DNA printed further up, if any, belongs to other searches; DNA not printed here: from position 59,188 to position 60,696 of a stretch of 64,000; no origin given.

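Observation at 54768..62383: Type IV pilus-like module with A24 peptidase, acidic FN3/PKD protein, protease and two paralogous twitch-type radical SAM enzymes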

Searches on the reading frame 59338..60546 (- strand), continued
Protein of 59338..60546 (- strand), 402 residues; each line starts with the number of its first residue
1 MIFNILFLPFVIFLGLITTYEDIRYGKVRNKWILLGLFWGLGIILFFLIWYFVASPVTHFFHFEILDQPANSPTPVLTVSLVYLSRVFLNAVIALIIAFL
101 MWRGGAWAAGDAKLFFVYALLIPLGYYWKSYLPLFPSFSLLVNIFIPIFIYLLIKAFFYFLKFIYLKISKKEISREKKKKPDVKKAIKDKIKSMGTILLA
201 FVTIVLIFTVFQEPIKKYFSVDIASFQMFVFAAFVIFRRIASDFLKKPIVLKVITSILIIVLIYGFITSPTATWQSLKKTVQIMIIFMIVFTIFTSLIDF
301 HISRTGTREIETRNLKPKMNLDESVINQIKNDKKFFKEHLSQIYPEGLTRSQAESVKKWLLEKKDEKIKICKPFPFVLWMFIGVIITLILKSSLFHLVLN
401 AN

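Call 35: search_protein_families(library=ncbifam, proteins=[L032:7700-8059:+, L032:4629-5084:+, L032:5035-5265:+, L042:8847-9047:+, L013:3299-3505:+, L089:3257-4588:+, L089:4560-5906:+, L089:5911-6807:+, L005:5397-7298:+], max_evalue=0.01)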
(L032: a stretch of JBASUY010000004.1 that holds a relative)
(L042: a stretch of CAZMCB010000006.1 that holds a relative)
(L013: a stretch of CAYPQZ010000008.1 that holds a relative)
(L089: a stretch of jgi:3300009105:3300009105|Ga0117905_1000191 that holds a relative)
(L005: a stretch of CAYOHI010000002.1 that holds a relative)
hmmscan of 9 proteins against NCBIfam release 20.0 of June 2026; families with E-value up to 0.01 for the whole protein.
L032:7700-8059:+ (120 aa): 5 families
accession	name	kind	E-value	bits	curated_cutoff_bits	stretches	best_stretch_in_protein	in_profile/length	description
NF038313.3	HisXaaSer_A4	exception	2.7e-27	95.5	55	2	11-104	2-92/93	His-Xaa-Ser repeat protein HxsA4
NF038309.1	HisXaaSer_A3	equivalog_domain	3.7e-11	42.7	65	1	11-105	2-79/81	His-Xaa-Ser repeat protein HxsA3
NF038329.2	gly_rich_SclB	equivalog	0.0001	21.4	325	1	69-118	119-168/442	LPXTG-anchored collagen-like adhesin Scl2/SclB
NF038330.1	adhesin_SclA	exception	0.00028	20.7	400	1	70-117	117-164/405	LPXTG-anchored collagen-like adhesin Scl1/SclA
NF046116.1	adhesin_Lcl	equivalog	0.00091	17.9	500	1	68-117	73-122/431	collagen-like adhesin Lcl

L032:4629-5084:+ (152 aa): 1 family
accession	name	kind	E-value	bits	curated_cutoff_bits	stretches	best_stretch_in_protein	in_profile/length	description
TIGR03976.1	chp_LLNDYxLRE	equivalog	2.7e-19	69.3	50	1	31-115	2-85/90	His-Xaa-Ser system protein HxsD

L032:5035-5265:+ (77 aa): 1 family
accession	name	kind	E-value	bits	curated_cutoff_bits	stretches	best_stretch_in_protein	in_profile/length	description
NF038315.1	HxsD_rel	equivalog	3.1e-17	62.5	41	1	14-74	1-60/62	HxsD-like protein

L042:8847-9047:+ (67 aa): 0 families

L013:3299-3505:+ (69 aa): 0 families

L089:3257-4588:+ (443 aa): 75 families (the best 25 are shown)
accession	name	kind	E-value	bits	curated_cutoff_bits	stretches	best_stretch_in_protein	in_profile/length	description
TIGR04545.1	rSAM_ahbD_hemeb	equivalog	7e-26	91.5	500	1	130-306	4-190/339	heme b synthase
TIGR04055.1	rSAM_NirJ2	equivalog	6.5e-23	81.8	500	1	134-225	8-95/326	putative heme d1 biosynthesis radical SAM protein NirJ2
TIGR04347.1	pseudo_SAM_Halo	equivalog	3.4e-21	75.9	525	1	128-224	40-133/390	TIGR04347 family pseudo-SAM/SPASM protein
TIGR04317.1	W_rSAM_matur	equivalog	9.1e-20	71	380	1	126-281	4-174/349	tungsten cofactor oxidoreductase radical SAM maturase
TIGR04546.1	rSAM_ahbC_deAc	equivalog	8.1e-19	67.7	650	1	128-226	41-136/390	12,18-didecarboxysiroheme deacetylase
TIGR02668.1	moaA_archaeal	equivalog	1.9e-18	66.5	325.25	1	126-224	10-106/303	GTP 3',8-cyclase MoaA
TIGR02666.1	moaA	equivalog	1.3e-17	63.8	284.05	1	129-230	13-118/336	GTP 3',8-cyclase MoaA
TIGR03962.1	mycofact_rSAM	equivalog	2.8e-17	62.9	265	1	129-223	15-105/339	mycofactocin radical SAM maturase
NF038283.1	viperin_w_prok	equivalog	3.3e-17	62.6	180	1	134-234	10-114/281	viperin family antiviral radical SAM protein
NF001199.0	PRK00164.2-1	equivalog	4e-17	62.3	231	1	127-237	13-121/308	GTP 3',8-cyclase MoaA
TIGR02109.1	PQQ_syn_pqqE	equivalog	4.8e-17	61.9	381.35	1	124-287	5-178/358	pyrroloquinoline quinone biosynthesis protein PqqE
TIGR04054.1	rSAM_NirJ1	equivalog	8.1e-17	60.9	650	1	128-226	38-133/387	putative heme d1 biosynthesis radical SAM protein NirJ1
TIGR04051.1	rSAM_NirJ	equivalog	9.2e-17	61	515.45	1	134-226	10-99/354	heme d1 biosynthesis radical SAM protein NirJ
TIGR04053.2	TIGR04053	equivalog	1.5e-16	60.6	395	1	125-214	7-96/366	TIGR04053 family radical SAM/SPASM domain-containing protein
NF045574.1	sacti_mat_StsB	exception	2.4e-15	56.3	625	1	128-234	98-201/466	StsB family radical SAM/SPASM domain sactipeptide maturase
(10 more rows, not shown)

L089:4560-5906:+ (448 aa): 26 families (the best 25 are shown)
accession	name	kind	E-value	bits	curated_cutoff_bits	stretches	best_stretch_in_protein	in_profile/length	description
NF006067.1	PRK08208.1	equivalog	5.7e-45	154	380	1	31-385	9-364/427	STM4012 family radical SAM protein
TIGR00538.1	hemN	equivalog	2.5e-37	128.8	324.95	1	57-376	50-374/454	oxygen-independent coproporphyrinogen III oxidase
TIGR03994.1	rSAM_HemZ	equivalog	3e-37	128.7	321.4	1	55-281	83-314/401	coproporphyrinogen dehydrogenase HemZ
TIGR00539.1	hemN_rel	equivalog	4.2e-35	121.5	205.4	1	59-378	3-310/361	radical SAM family heme chaperone HemW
TIGR04107.1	rSAM_HutW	equivalog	4.1e-31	108.2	400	1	54-280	37-270/419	heme anaerobic degradation radical SAM methyltransferase ChuW/HutW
NF006064.0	PRK08207.2-2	equivalog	6.2e-30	104.6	504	1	55-347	143-445/465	coproporphyrinogen III oxidase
NF006385.0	PRK08629.1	equivalog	4.7e-29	101.4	355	1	56-386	52-363/439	coproporphyrinogen III oxidase family protein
NF006060.0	PRK08207.1-3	equivalog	1.3e-25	90.1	653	1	59-272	152-373/477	coproporphyrinogen III oxidase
NF005133.0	PRK06582.1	equivalog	1.7e-25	89.8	597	1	57-315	12-269/390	coproporphyrinogen III oxidase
NF006062.0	PRK08207.1-5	equivalog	2.3e-22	79.5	1007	1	59-282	151-382/476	coproporphyrinogen III oxidase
NF006061.0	PRK08207.1-4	equivalog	8.6e-22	77.6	702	1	59-282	176-407/501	coproporphyrinogen III oxidase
NF004567.0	PRK05904.1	equivalog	1.8e-21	76.7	355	1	59-272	9-221/353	coproporphyrinogen III oxidase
NF006059.0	PRK08207.1-1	equivalog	3.3e-19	69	1012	1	59-279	174-402/496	coproporphyrinogen III oxidase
NF006063.0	PRK08207.2-1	equivalog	5.1e-18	65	1074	1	59-244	195-387/518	coproporphyrinogen III oxidase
NF006065.0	PRK08207.2-4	equivalog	1.5e-17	63.8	922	1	42-261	155-386/484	coproporphyrinogen III oxidase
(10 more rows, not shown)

L089:5911-6807:+ (298 aa): 54 families (the best 25 are shown)
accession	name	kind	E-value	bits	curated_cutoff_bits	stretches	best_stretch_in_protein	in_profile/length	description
NF038332.1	rSAM_rare_HxsC4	exception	1.4e-46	159.2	500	2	2-225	14-243/335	radical SAM protein HxsC4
TIGR03977.1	rSAM_pair_HxsC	equivalog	3.8e-26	91.6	267.9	1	12-237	35-264/292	His-Xaa-Ser system radical SAM maturase HxsC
TIGR04545.1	rSAM_ahbD_hemeb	equivalog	6.6e-18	65.2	500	1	8-185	6-182/339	heme b synthase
TIGR04053.2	TIGR04053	equivalog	1.1e-17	64.3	395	1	42-199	51-207/366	TIGR04053 family radical SAM/SPASM domain-containing protein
TIGR04133.1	rSAM_w_lipo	hypoth_equivalog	3e-16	59.3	425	1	12-211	34-237/350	TIGR04133 family radical SAM/SPASM protein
TIGR04466.1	rSAM_BlsE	equivalog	5.2e-16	59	400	1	6-181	7-178/327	cytosylglucuronate decarboxylase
TIGR04317.1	W_rSAM_matur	equivalog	8.7e-16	58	380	1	4-175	6-181/349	tungsten cofactor oxidoreductase radical SAM maturase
TIGR04051.1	rSAM_NirJ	equivalog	8.2e-15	54.6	515.45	1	12-188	12-186/354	heme d1 biosynthesis radical SAM protein NirJ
TIGR04054.1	rSAM_NirJ1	equivalog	1.2e-14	53.8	650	1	11-178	45-210/387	putative heme d1 biosynthesis radical SAM protein NirJ1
TIGR04055.1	rSAM_NirJ2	equivalog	1.4e-14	54.4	500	1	12-186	10-182/326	putative heme d1 biosynthesis radical SAM protein NirJ2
TIGR04251.1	SCM_rSAM_ScmF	equivalog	7.4e-14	51.9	400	1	9-178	11-182/353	SynChlorMet cassette radical SAM/SPASM protein ScmF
NF050035.1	rSAM_WgK_link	exception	1.3e-13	50.7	650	1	4-187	11-193/367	radical SAM/SPASM peptide maturase WgkB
NF045574.1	sacti_mat_StsB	exception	1.3e-13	50.6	625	1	6-177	100-268/466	StsB family radical SAM/SPASM domain sactipeptide maturase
TIGR02109.1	PQQ_syn_pqqE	equivalog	1.7e-13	50.3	381.35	1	40-198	46-202/358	pyrroloquinoline quinone biosynthesis protein PqqE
TIGR04347.1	pseudo_SAM_Halo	equivalog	3.9e-13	49.4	525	1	47-184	84-218/390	TIGR04347 family pseudo-SAM/SPASM protein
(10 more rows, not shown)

L005:5397-7298:+ (634 aa): 56 families (the best 25 are shown)
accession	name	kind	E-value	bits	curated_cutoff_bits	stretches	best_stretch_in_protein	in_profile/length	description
NF038332.1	rSAM_rare_HxsC4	exception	1.1e-76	258.2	500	2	319-624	11-332/335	radical SAM protein HxsC4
TIGR03977.1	rSAM_pair_HxsC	equivalog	2.2e-63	213.9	267.9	2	11-237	33-253/292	His-Xaa-Ser system radical SAM maturase HxsC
TIGR04055.1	rSAM_NirJ2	equivalog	2.1e-49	168.8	500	2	330-508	8-186/326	putative heme d1 biosynthesis radical SAM protein NirJ2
TIGR02668.1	moaA_archaeal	equivalog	2.5e-47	161.3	325.25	2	331-524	19-214/303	GTP 3',8-cyclase MoaA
TIGR04545.1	rSAM_ahbD_hemeb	equivalog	6.1e-43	147.5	500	2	330-508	8-187/339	heme b synthase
NF001199.0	PRK00164.2-1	equivalog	3.2e-39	134.9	231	2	11-175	20-178/308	GTP 3',8-cyclase MoaA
TIGR04053.2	TIGR04053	equivalog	1.4e-38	133.1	395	2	349-551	41-241/366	TIGR04053 family radical SAM/SPASM domain-containing protein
NF045574.1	sacti_mat_StsB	exception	6.5e-38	130.7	625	2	313-490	88-263/466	StsB family radical SAM/SPASM domain sactipeptide maturase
TIGR04054.1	rSAM_NirJ1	equivalog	6.8e-36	123.7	650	2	9-186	42-209/387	putative heme d1 biosynthesis radical SAM protein NirJ1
TIGR04347.1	pseudo_SAM_Halo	equivalog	1.3e-35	123.4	525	2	11-174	46-201/390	TIGR04347 family pseudo-SAM/SPASM protein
TIGR04546.1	rSAM_ahbC_deAc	equivalog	3.6e-35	121.5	650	2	11-184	47-210/390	12,18-didecarboxysiroheme deacetylase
TIGR02666.1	moaA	equivalog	5.1e-35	121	284.05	2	332-522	20-218/336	GTP 3',8-cyclase MoaA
NF045646.2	rSAM_Se_TrsS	equivalog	1e-33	116.6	490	2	11-191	94-270/441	radical SAM (seleno)protein TrsS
TIGR03962.1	mycofact_rSAM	equivalog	6.2e-33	114.4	265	2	329-511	19-200/339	mycofactocin radical SAM maturase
TIGR04317.1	W_rSAM_matur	equivalog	1.8e-31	109.6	380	2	3-218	4-215/349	tungsten cofactor oxidoreductase radical SAM maturase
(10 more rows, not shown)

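Call 38: search_solved_structures(query=A1, max_evalue=10, show_alignments=2)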
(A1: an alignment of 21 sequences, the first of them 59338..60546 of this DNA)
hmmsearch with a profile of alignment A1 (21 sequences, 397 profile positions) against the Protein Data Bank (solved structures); distinct sequences matched with E-value up to 10: 2.
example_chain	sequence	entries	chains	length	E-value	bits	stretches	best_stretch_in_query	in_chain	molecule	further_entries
2hqm_A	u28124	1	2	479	4.2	9.7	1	319-364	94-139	Glutathione reductase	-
8bny_A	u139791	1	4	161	5.6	9.3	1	262-353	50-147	Immunity repressor protein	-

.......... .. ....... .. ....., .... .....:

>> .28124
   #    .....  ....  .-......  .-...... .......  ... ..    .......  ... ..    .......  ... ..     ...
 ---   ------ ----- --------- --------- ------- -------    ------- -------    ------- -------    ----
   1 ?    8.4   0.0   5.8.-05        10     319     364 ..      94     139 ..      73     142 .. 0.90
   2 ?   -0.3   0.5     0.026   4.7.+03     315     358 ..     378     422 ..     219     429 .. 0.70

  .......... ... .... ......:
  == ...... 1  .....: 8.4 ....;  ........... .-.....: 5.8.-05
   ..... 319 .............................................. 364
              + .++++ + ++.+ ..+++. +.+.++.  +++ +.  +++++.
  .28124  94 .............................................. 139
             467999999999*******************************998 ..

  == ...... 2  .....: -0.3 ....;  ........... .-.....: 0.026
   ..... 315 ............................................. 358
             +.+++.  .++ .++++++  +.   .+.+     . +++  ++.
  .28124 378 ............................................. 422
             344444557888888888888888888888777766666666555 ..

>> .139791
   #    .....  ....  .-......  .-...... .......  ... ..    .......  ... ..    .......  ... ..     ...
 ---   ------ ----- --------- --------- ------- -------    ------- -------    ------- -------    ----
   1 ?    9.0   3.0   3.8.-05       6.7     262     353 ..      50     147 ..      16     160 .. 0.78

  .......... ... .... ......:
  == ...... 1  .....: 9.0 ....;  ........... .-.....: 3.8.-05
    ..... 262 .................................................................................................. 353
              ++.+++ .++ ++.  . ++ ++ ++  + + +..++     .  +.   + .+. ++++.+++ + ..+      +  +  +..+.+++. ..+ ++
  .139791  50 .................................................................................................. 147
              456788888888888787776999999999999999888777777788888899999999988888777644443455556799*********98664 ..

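Call 43: predict_structure(alignment_id=A1)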
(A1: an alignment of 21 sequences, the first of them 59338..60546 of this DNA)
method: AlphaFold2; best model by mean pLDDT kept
length: 402 residues; sequences in the alignment: 21
mean_pLDDT: 82.7   pTM: 0.73
mean pLDDT of the five models: 82.7, 82.6, 82.4, 81.8, 80.7
residues with pLDDT >= 90: 93; 70-90: 275; 50-70: 25; < 50: 9
segments of 3 or more residues with pLDDT < 50: 172-180
pLDDT, mean of each block of 10 residues (from residue 1): 84 94 82 94 91 85 84 73 90 92 81 94 84 82 88 85 80 45 72 83 85 78 73 74 84 92 90 88 83 79 77 84 83 85 68 89 84 84 93 77 62
secondary structure, 60 per line:
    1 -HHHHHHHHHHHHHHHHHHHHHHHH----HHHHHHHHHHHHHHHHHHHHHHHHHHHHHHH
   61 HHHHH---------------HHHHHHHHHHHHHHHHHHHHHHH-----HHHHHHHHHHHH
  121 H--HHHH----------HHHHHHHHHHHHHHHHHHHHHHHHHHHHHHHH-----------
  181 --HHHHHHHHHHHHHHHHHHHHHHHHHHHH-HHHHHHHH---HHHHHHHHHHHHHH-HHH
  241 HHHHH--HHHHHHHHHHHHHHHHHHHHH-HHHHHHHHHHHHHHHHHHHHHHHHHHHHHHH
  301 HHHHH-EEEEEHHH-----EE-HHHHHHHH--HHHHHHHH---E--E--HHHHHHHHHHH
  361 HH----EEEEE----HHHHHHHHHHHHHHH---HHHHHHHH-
elements in order: H2-25 H30-65 H81-103 H109-121 H124-127 H138-169 H183-210 H212-219 H223-236 H238-245 H248-268 H270-305 E307-311 H323-330 H333-340 H350-362 E367-371 H376-390 H394-401

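Call 60: search_protein_families(library=padloc, proteins=[window:59338-60546:-, L007:15257-16741:+, L007:14653-15087:+, L032:7700-8059:+], max_evalue=0.001)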
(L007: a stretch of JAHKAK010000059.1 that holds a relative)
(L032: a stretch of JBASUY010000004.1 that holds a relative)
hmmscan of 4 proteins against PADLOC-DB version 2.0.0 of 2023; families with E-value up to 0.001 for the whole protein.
window:59338-60546:- (402 aa): 0 families

L007:15257-16741:+ (495 aa): 2 families
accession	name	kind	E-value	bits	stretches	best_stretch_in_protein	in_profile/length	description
PDLC02903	pVip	-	8.3e-13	46.4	1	108-263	6-140/257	Viperins not associated with kinases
PDLC02904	pVip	-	5.8e-10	37.1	1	108-226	9-116/262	Viperins associated with kinases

L007:14653-15087:+ (145 aa): 0 families

L032:7700-8059:+ (120 aa): 0 families
